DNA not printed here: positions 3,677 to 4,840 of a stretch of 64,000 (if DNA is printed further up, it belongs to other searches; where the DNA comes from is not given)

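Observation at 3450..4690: DnaB ATPase domain without its N-terminal domain; the coupled upstream ORF may be the detached N-domain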

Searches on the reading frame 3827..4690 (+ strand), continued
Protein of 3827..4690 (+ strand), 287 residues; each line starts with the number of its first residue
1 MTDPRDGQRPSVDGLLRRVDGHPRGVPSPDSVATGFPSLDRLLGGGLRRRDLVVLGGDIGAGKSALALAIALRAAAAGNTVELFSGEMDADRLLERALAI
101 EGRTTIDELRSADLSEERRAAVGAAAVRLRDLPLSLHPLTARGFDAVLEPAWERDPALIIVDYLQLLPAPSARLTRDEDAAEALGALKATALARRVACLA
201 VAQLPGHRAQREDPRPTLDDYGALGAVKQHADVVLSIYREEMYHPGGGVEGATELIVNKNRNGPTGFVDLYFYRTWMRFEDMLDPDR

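Call 61: search_dna_similar(query=window:3827-4690:+, collection=plasmids, mode=protein, max_rows=15)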
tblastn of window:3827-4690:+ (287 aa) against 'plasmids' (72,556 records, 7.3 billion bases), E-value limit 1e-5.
Records with a match: 1067; places in all: 1109; records where one place covers at least 80% of the query: 0.
Best place of each record, by identity: <60% 1067.
By first word of the organism name: Escherichia 410; Citrobacter 89; Streptomyces 84; Pseudomonas 61; Salmonella 41; Klebsiella 29; Providencia 27; Bacillus 22; Nostoc 18; Clostridium 17; and 100 more.
By predicted mobility (MOB-suite, as given by PLSDB): non-mobilizable 782; conjugative 168; mobilizable 117.
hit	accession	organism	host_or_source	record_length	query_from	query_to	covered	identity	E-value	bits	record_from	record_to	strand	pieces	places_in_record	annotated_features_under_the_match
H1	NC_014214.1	Allomeiothermus silvanus DSM 9946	hot spring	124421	60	282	78%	36.8%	8e-18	91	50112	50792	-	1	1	dnaB: replicative DNA helicase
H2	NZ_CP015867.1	Streptomyces parvulus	-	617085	62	284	78%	33.2%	6e-11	70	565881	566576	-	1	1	DnaB-like helicase C-terminal domain-containing protein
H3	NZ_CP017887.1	Pseudomonas frederiksbergensis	whole organism,glacial stream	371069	81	283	71%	36.3%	9e-19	93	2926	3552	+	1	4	dnaB: replicative DNA helicase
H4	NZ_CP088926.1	Rhodanobacter denitrificans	soil,well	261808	79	283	71%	35.9%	9e-17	87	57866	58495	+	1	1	dnaB: replicative DNA helicase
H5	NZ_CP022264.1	Xanthomonas citri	Cowpea,cell culture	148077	79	280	70%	36.4%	5e-16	85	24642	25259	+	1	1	replicative DNA helicase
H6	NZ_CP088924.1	Rhodanobacter thiooxydans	soil,well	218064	81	281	70%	36.1%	5e-16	85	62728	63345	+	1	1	dnaB: replicative DNA helicase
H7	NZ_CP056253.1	Citrobacter sp. RHBSTW-00903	culture,Wastewater influent sample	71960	81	281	70%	35.8%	3e-15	83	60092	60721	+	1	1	dnaB-PI: SPI-7-type island replicative DNA helicase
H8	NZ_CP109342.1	Streptomyces anulatus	-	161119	60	282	78%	32.0%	1e-12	76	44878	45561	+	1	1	none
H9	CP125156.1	Klebsiella pneumoniae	-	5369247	81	282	70%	35.2%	1e-14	81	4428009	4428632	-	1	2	dnaB-PI: SPI-7-type island replicative DNA helicase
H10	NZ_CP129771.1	Klebsiella pneumoniae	Homo sapiens,whole organism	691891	81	282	70%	35.2%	1e-14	81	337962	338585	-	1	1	dnaB-PI: SPI-7-type island replicative DNA helicase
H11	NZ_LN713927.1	Pseudomonas fluorescens SBW25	-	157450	81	283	71%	34.9%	1e-19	96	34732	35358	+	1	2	dnaB: replicative DNA helicase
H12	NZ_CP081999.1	Xanthomonas campestris pv. campestris str. CN13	-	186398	79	280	70%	35.0%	1e-14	81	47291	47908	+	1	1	replicative DNA helicase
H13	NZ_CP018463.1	Xanthomonas euvesicatoria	Capsicum frutescens,pathogen ...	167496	79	280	70%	35.0%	2e-14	81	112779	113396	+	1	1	replicative DNA helicase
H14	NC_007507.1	Xanthomonas euvesicatoria pv. vesicatoria str. 85-10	-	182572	79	280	70%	35.0%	2e-14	81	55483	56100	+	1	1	replicative DNA helicase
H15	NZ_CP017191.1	Xanthomonas euvesicatoria pv. vesicatoria str. 85-10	pepper plant,single cell,infected ...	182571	79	280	70%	35.0%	2e-14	81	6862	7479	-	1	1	replicative DNA helicase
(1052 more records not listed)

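Call 64: predict_structure(alignment_id=A2)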
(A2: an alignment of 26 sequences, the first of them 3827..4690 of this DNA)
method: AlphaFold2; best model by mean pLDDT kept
length: 287 residues; sequences in the alignment: 26
mean_pLDDT: 90.4   pTM: 0.89
mean pLDDT of the five models: 90.4, 89.5, 88.9, 86.2, 86.1
residues with pLDDT >= 90: 214; 70-90: 57; 50-70: 6; < 50: 10
segments of 3 or more residues with pLDDT < 50: 1-7, 285-287
pLDDT, mean of each block of 10 residues (from residue 1): 48 83 79 94 93 95 96 97 95 95 93 94 95 95 93 95 95 93 98 97 91 93 93 96 80 95 93 90 58
secondary structure, 60 per line:
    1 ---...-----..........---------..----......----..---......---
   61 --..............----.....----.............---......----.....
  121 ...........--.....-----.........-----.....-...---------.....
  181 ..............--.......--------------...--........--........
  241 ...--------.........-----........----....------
elements in order: H12-21 H37-42 E52-57 H63-76 E81-85 H90-102 H106-111 H116-131 E134-138 H144-152 E158-162 H176-194 E197-203 H223-230 E233-239 H240-243 E252-260 E266-273 E278-281

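Call 66: fold_search(model_id=the predicted structure, library=pdb)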
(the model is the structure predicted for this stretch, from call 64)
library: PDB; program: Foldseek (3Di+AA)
matches with E <= 10: 1901; with E <= 0.001: 1029
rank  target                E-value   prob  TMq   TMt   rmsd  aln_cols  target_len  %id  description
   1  7t22_A                7.3e-24  1.00  0.87  0.57   3.0       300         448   29  E. coli DnaB bound to three DnaG C-terminal domains, ssDNA, ADP and AlF4 (released 2023-01-18)
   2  9dls_D                1.5e-23  1.00  0.86  0.57   3.1       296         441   30  Vibrio cholerae DnaB (released 2025-07-16)
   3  9oa1_A                3.5e-23  1.00  0.84  0.59   6.7       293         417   29  Ecoli DnaB helicase and Phage Lambda loader P with ADP-Mg in a 6:5 stoichiometry ratio. (released 2025-07-16)
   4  4esv_E                4.1e-23  1.00  0.86  0.60   3.1       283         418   28  A New Twist on the Translocation Mechanism of Helicases from the Structure of DnaB with its Substrates (released 2012-10-24)
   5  9oa1_B                4.1e-23  1.00  0.85  0.55   2.8       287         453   29  Ecoli DnaB helicase and Phage Lambda loader P with ADP-Mg in a 6:5 stoichiometry ratio. (released 2025-07-16)
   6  9dls_C                4.9e-23  1.00  0.86  0.57   3.2       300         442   31  Vibrio cholerae DnaB (released 2025-07-16)
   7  4esv_C                5.3e-23  1.00  0.87  0.59   2.6       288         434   30  A New Twist on the Translocation Mechanism of Helicases from the Structure of DnaB with its Substrates (released 2012-10-24)
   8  4esv_A                7.5e-23  1.00  0.84  0.58   5.9       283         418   29  A New Twist on the Translocation Mechanism of Helicases from the Structure of DnaB with its Substrates (released 2012-10-24)
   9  9oa1_D                1.4e-22  1.00  0.89  0.58   2.7       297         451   29  Ecoli DnaB helicase and Phage Lambda loader P with ADP-Mg in a 6:5 stoichiometry ratio. (released 2025-07-16)
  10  6kza_B                1.8e-22  1.00  0.83  0.81   6.3       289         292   28  Crystal structure of the complex of the interaction domains of E. coli DnaB helicase and DnaC helicase loader (released 2019-11-20)
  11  4esv_B                2.0e-22  1.00  0.83  0.57   3.0       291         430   27  A New Twist on the Translocation Mechanism of Helicases from the Structure of DnaB with its Substrates (released 2012-10-24)
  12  4esv_H                2.2e-22  1.00  0.86  0.59   2.2       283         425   29  A New Twist on the Translocation Mechanism of Helicases from the Structure of DnaB with its Substrates (released 2012-10-24)
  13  2q6t_A                2.6e-22  1.00  0.84  0.58   2.7       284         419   32  Crystal structure of the Thermus aquaticus DnaB monomer (released 2007-07-24)
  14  3bgw_A                2.6e-22  1.00  0.84  0.58   3.7       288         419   26  The Structure Of A DnaB-Like Replicative Helicase And Its Interactions With Primase (released 2007-12-25)
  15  3bh0                  2.8e-22  1.00  0.86  0.86   2.8       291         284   24  ATPase Domain of G40P (released 2007-12-25)
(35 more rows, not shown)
